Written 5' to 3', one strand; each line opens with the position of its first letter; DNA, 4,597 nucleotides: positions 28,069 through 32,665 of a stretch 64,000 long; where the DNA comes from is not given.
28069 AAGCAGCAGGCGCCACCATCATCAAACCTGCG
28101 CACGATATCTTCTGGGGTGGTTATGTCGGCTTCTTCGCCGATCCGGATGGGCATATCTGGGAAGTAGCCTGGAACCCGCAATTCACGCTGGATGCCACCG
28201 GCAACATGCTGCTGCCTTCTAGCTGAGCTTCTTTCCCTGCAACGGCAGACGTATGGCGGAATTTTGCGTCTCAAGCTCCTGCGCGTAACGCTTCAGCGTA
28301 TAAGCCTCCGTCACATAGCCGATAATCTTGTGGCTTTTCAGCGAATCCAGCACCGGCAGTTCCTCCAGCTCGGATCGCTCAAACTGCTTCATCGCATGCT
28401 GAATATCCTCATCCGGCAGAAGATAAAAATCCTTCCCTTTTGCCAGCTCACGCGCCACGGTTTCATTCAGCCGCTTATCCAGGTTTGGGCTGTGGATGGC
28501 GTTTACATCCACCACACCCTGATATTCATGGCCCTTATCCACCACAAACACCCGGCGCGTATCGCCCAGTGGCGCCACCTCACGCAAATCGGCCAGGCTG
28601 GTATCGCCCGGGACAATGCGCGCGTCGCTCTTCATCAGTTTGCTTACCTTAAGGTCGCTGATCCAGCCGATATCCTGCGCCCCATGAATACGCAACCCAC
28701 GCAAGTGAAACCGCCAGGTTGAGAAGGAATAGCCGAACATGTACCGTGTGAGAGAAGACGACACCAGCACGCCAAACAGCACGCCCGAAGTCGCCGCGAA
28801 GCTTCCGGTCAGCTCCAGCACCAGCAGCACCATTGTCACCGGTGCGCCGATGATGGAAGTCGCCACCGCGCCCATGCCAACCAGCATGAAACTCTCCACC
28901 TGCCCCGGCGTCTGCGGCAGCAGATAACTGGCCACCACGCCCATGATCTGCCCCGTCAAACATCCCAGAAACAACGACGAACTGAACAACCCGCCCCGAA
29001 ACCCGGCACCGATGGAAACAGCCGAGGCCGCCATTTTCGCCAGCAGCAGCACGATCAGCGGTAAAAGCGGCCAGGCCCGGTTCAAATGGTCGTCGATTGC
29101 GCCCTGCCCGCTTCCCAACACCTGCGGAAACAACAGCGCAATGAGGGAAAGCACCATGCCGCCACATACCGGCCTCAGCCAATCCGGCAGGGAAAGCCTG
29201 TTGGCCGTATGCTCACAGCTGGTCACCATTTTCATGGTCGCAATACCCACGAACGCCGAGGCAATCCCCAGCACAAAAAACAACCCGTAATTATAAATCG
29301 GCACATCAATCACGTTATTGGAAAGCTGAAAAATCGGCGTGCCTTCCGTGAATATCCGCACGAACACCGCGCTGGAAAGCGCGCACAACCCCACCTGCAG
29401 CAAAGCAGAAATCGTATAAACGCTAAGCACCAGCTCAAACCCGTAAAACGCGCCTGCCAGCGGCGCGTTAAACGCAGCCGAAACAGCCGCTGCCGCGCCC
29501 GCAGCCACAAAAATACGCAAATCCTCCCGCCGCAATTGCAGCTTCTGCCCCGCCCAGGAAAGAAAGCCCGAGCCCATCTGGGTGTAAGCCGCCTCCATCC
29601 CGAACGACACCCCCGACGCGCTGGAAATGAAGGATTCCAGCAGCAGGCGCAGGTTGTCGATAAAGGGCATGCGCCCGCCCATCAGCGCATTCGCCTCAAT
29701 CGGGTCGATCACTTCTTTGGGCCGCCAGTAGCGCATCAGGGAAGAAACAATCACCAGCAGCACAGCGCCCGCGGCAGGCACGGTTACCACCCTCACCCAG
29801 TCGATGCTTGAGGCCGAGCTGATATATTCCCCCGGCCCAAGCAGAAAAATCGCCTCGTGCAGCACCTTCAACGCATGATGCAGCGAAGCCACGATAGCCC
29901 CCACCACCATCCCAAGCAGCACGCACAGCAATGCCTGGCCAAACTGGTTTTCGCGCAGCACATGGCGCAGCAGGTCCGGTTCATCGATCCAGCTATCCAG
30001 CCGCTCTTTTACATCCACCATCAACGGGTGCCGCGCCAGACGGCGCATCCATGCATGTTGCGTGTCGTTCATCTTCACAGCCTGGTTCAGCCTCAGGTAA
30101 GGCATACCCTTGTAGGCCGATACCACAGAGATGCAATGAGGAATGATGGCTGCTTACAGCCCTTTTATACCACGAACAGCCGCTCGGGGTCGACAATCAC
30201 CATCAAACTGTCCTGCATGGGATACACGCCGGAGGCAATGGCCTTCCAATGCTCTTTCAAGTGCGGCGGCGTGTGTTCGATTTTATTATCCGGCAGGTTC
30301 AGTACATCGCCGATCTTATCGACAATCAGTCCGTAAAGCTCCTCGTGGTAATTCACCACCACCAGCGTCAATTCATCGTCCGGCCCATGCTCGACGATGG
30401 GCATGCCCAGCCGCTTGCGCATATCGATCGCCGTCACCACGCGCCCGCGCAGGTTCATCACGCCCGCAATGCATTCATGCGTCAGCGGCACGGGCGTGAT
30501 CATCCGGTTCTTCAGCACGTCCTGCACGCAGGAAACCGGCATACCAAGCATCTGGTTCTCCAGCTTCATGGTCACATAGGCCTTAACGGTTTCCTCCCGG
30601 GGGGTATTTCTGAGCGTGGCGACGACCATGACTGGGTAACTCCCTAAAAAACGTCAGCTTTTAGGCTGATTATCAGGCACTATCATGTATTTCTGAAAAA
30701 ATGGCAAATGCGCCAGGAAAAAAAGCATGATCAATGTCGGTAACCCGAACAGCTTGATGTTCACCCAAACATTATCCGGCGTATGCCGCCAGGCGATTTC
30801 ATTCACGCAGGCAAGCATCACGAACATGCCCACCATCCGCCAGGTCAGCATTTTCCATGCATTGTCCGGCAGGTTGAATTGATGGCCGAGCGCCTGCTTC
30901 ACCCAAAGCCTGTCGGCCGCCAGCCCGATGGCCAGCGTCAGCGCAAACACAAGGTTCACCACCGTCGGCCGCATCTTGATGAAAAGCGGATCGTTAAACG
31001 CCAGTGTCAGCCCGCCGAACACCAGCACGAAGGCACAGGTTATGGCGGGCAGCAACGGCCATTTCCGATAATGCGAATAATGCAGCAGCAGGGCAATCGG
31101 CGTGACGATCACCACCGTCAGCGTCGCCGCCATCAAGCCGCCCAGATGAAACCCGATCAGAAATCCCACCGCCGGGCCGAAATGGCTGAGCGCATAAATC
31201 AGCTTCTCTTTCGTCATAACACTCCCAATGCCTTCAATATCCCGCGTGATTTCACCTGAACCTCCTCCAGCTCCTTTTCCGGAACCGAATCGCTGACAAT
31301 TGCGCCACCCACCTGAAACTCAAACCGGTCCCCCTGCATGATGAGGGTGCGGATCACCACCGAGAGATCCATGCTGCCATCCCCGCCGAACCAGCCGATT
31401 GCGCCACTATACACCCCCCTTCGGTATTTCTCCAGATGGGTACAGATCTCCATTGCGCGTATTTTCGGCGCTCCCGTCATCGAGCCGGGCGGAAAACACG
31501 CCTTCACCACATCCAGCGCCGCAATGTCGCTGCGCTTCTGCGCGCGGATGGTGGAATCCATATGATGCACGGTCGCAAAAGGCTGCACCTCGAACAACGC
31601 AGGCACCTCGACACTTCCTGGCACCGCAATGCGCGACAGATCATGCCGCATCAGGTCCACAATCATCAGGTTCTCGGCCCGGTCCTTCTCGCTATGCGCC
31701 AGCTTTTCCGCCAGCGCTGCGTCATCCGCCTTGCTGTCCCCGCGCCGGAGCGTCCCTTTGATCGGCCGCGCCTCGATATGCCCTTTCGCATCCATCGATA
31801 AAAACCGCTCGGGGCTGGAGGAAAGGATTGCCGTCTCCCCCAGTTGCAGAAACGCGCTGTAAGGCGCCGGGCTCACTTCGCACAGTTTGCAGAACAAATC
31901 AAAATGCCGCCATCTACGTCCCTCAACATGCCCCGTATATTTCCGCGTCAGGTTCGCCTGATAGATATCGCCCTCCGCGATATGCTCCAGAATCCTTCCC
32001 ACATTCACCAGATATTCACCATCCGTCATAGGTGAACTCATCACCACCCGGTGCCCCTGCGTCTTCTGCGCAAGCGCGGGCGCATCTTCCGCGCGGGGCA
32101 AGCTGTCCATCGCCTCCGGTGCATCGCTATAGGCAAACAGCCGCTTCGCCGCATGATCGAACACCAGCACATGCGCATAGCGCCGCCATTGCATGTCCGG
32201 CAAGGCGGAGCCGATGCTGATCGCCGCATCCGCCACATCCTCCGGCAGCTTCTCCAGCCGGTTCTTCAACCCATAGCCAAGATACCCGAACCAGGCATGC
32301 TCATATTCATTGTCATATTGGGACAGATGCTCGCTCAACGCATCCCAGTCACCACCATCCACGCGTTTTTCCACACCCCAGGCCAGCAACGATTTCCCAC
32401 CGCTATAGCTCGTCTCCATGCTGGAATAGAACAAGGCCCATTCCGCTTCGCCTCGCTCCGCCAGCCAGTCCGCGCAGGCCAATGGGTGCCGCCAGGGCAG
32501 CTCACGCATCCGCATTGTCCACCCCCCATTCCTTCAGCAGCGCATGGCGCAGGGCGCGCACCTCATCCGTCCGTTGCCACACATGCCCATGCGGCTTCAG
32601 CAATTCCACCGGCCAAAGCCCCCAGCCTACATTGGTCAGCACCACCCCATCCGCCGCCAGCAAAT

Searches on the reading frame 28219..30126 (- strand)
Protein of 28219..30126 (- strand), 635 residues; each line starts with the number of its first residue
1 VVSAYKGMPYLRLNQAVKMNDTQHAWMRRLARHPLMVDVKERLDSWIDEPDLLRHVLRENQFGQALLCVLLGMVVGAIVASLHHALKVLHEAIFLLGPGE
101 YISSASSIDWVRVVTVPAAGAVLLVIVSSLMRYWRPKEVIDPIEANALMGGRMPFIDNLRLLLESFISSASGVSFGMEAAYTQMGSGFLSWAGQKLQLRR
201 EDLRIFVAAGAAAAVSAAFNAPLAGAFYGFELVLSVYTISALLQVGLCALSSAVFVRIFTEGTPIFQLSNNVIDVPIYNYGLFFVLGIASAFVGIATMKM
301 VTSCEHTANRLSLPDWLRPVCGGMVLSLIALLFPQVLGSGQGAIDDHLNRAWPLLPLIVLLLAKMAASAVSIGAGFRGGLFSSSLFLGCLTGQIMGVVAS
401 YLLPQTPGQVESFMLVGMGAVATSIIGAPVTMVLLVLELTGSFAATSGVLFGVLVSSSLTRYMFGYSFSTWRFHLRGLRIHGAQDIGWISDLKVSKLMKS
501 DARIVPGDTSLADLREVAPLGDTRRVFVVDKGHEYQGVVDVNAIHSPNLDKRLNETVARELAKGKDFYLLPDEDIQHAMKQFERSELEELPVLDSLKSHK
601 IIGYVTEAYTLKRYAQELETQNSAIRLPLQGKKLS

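Call 63: search_protein_families(library=pfam, proteins=[window:28219-30126:-], max_evalue=0.001)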
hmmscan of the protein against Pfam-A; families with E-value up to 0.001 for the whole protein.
window:28219-30126:- (635 aa): 2 families
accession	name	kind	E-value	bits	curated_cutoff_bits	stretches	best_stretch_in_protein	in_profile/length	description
PF00654.25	Voltage_CLC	-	8.1e-68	229.5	24.8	1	125-460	3-345/346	Voltage gated chloride channel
PF00571.33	CBS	-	2.1e-07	31.6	24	0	567-607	10-48/57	CBS domain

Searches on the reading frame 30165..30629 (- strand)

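Call 79: search_protein_families(library=ncbifam, proteins=[window:30165-30629:-], max_evalue=1e-10)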
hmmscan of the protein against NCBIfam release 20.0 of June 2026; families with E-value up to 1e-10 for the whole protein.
window:30165-30629:- (154 aa): 1 family
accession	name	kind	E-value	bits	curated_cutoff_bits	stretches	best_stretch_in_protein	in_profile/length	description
NF007903.0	PRK10612.1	equivalog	4.1e-14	52.7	260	1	9-152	10-151/167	chemotaxis protein CheW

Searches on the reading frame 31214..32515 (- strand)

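Call 79: search_protein_families(library=ncbifam, proteins=[window:31214-32515:-], max_evalue=1e-10)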
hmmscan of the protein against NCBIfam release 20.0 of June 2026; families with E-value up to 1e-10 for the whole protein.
window:31214-32515:- (433 aa): 26 families (the best 25 are shown)
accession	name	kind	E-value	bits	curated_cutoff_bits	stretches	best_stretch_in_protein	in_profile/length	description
TIGR00553.1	pabB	equivalog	2.1e-106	355.8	328.4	1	75-424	1-327/329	aminodeoxychorismate synthase component I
TIGR01824.1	PabB-clade2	equivalog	1.3e-95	320.7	408.55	1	75-425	3-354/355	aminodeoxychorismate synthase, component I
NF005698.0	PRK07508.1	equivalog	3.7e-91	305.5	452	1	147-424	97-373/383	aminodeoxychorismate synthase component I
NF006563.0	PRK09070.1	equivalog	6.3e-90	301.9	514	1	68-431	87-445/447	aminodeoxychorismate synthase component I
TIGR00564.1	trpE_most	equivalog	1.2e-87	294.8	517.7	1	66-430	85-454/455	anthranilate synthase component I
TIGR01820.1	TrpE-arch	equivalog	1.1e-86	292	512.05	1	77-431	103-449/449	anthranilate synthase component I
NF012009.0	PRK15465.1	equivalog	1.7e-86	290.6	622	1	71-430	102-451/453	aminodeoxychorismate synthase component 1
NF004610.0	PRK05940.1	equivalog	3.5e-73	247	568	1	70-431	99-460/467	anthranilate synthase component I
NF004530.0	PRK05877.1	equivalog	2.8e-69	234.3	383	1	65-428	71-413/425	aminodeoxychorismate synthase component I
NF010087.0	PRK13572.1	equivalog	6.6e-67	226.1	580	1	111-432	114-433/435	anthranilate synthase component I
NF010086.0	PRK13571.1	equivalog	1.2e-66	225.3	693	1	76-430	127-497/510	anthranilate synthase component I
NF010089.0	PRK13574.1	equivalog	9e-64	216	527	1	28-432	28-420/421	anthranilate synthase component I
TIGR01823.1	PabB-fungal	equivalog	1.8e-61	208.3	442.55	1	152-429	458-740/742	aminodeoxychorismate synthase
NF010079.0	PRK13564.1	equivalog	1e-57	196.2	471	1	142-430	220-511/521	anthranilate synthase component 1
NF010082.0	PRK13567.1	equivalog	4.6e-51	174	576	1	153-428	188-465/468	anthranilate synthase component I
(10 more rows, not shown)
